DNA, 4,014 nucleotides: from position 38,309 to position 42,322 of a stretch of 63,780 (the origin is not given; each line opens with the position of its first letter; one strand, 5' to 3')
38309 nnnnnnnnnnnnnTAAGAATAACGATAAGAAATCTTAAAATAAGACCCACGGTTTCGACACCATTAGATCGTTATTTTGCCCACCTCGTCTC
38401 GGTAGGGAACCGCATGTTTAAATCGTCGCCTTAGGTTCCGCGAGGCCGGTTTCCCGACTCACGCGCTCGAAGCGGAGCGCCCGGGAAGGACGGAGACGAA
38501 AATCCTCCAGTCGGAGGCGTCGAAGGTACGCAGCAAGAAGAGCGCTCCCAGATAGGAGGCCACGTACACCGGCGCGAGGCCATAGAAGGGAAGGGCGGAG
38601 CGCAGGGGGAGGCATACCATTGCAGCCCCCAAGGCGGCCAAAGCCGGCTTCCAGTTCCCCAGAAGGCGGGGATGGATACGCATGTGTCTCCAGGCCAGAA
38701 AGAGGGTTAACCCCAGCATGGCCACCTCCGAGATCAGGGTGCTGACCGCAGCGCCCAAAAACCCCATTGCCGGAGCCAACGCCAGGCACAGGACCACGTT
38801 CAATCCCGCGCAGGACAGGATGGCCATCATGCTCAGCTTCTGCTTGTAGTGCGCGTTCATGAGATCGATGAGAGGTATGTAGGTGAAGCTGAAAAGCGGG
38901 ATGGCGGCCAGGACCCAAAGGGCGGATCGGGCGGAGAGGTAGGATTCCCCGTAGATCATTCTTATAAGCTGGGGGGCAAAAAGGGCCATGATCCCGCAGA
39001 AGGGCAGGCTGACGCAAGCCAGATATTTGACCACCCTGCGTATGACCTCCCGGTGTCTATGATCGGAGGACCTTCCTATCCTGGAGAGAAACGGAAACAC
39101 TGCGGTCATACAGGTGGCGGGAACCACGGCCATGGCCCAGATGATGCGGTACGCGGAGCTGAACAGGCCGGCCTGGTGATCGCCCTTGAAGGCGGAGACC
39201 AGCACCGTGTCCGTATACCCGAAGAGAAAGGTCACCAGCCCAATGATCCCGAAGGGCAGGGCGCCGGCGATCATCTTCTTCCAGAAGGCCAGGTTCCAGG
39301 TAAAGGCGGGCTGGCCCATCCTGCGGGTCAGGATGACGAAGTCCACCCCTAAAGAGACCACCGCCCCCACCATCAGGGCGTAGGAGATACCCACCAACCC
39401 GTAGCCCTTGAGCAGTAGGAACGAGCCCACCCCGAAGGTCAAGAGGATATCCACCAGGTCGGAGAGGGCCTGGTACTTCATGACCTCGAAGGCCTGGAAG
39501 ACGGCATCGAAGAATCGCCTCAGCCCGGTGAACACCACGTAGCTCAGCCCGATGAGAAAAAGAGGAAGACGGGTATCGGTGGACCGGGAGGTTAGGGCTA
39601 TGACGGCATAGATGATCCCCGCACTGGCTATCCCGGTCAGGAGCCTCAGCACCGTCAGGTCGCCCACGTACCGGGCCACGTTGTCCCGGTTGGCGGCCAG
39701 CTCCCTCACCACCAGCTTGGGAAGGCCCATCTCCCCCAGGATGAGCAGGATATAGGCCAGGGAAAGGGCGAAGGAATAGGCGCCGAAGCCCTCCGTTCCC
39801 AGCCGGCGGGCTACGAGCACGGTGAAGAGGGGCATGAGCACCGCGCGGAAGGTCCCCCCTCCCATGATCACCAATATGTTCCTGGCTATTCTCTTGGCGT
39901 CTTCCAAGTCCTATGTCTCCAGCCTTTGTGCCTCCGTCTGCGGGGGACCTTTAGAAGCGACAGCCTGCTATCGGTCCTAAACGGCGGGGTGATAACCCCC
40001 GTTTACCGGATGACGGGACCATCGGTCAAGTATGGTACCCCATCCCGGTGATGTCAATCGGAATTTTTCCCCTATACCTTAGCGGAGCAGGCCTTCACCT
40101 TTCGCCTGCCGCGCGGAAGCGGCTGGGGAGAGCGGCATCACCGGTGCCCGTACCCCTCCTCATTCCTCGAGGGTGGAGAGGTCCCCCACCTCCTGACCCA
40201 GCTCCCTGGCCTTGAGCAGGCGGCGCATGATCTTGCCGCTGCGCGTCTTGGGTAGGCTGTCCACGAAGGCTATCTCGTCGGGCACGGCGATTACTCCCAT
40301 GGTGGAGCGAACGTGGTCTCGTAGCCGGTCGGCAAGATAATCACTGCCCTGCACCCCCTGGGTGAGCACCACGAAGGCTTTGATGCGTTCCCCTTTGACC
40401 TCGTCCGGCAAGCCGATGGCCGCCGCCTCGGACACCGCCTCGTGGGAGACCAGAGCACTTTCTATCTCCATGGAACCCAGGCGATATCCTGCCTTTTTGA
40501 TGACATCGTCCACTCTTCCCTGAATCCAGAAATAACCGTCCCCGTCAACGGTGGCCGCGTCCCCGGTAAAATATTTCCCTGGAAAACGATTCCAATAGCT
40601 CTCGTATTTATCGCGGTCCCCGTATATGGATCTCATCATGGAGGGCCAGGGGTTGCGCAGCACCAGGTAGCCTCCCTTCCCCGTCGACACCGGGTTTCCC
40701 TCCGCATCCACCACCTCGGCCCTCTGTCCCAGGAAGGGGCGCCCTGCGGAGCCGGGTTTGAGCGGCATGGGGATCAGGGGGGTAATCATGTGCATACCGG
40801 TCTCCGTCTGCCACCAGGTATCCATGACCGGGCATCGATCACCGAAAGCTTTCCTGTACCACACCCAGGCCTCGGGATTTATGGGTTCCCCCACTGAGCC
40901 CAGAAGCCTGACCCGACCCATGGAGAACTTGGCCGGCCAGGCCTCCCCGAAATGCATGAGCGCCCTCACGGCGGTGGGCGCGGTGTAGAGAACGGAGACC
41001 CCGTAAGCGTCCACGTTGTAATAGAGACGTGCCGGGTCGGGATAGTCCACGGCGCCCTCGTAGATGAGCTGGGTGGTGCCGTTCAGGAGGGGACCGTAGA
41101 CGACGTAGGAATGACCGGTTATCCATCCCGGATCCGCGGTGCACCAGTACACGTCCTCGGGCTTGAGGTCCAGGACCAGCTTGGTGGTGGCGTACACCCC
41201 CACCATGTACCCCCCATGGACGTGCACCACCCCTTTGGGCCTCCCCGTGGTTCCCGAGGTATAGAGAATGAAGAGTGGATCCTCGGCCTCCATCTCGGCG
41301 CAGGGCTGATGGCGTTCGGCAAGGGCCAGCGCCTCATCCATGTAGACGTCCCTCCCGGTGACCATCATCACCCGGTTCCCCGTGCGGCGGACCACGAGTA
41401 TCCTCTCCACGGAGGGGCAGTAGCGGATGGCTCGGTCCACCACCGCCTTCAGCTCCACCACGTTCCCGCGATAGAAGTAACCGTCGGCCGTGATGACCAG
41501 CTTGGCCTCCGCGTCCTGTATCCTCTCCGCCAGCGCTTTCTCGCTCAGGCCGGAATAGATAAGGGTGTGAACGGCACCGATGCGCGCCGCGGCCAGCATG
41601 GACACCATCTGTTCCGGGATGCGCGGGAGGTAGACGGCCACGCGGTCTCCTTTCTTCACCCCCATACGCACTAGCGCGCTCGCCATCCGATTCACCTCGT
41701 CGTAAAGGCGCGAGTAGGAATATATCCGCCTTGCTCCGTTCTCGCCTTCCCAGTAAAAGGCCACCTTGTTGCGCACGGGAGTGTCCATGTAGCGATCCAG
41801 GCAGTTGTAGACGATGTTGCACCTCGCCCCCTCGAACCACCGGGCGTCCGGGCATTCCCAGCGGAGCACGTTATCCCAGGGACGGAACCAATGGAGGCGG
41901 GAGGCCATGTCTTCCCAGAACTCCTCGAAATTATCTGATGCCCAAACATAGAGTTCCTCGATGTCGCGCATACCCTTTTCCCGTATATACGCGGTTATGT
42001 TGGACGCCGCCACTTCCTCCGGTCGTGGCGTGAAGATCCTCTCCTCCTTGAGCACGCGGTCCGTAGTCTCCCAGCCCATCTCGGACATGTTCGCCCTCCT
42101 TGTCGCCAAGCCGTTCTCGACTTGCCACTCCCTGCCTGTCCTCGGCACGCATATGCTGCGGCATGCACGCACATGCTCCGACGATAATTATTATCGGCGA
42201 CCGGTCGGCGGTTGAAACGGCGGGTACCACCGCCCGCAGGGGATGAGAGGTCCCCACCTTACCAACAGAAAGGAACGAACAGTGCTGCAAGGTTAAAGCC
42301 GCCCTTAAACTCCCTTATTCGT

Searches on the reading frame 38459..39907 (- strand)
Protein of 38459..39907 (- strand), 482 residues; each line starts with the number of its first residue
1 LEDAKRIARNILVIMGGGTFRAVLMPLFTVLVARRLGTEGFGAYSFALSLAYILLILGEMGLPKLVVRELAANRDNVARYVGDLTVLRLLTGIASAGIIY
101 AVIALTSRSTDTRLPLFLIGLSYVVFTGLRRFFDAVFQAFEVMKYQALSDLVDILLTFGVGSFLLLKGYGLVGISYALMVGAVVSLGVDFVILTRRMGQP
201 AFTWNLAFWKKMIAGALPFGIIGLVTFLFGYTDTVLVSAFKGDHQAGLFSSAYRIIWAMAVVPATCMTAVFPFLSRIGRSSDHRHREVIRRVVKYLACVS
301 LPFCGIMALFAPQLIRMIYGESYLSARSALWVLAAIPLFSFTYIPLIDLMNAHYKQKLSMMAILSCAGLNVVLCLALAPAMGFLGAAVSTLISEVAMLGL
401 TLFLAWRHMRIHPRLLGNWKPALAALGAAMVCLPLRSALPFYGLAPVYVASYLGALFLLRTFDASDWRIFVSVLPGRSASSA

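Call 83: search_protein_families(library=pfam, proteins=[window:38459-39907:-], max_evalue=0.00001)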
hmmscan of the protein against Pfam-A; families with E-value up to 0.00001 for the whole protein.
window:38459-39907:- (482 aa): 4 families
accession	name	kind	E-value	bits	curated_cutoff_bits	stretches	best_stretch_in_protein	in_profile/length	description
PF01943.22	Polysacc_synt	-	5.2e-33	115.1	28.2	1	8-277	2-273/274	Polysaccharide biosynthesis protein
PF13440.11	Polysacc_synt_3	-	3.4e-21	76.2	23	1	32-326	2-291/293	Polysaccharide biosynthesis protein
PF03023.19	MurJ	-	7.9e-12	45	27.4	1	85-425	67-417/451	Lipid II flippase MurJ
PF01554.23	MatE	-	2.5e-09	37.5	24.9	1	223-374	6-159/161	MatE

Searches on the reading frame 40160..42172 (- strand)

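Call 83: search_protein_families(library=pfam, proteins=[window:40160-42172:-], max_evalue=0.00001)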
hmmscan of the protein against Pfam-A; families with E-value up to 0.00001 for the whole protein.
window:40160-42172:- (670 aa): 3 families
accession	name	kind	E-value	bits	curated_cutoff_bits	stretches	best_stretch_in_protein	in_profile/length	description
PF00501.34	AMP-binding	-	6.2e-88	295.6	29.9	1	135-515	10-382/384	AMP-binding enzyme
PF13193.12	AMP-binding_C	-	1.2e-27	97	24.5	1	569-647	1-76/76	AMP-binding enzyme C-terminal domain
PF16177.11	ACAS_N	-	3.8e-18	65.5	27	1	72-124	2-55/55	Acetyl-coenzyme A synthetase N-terminus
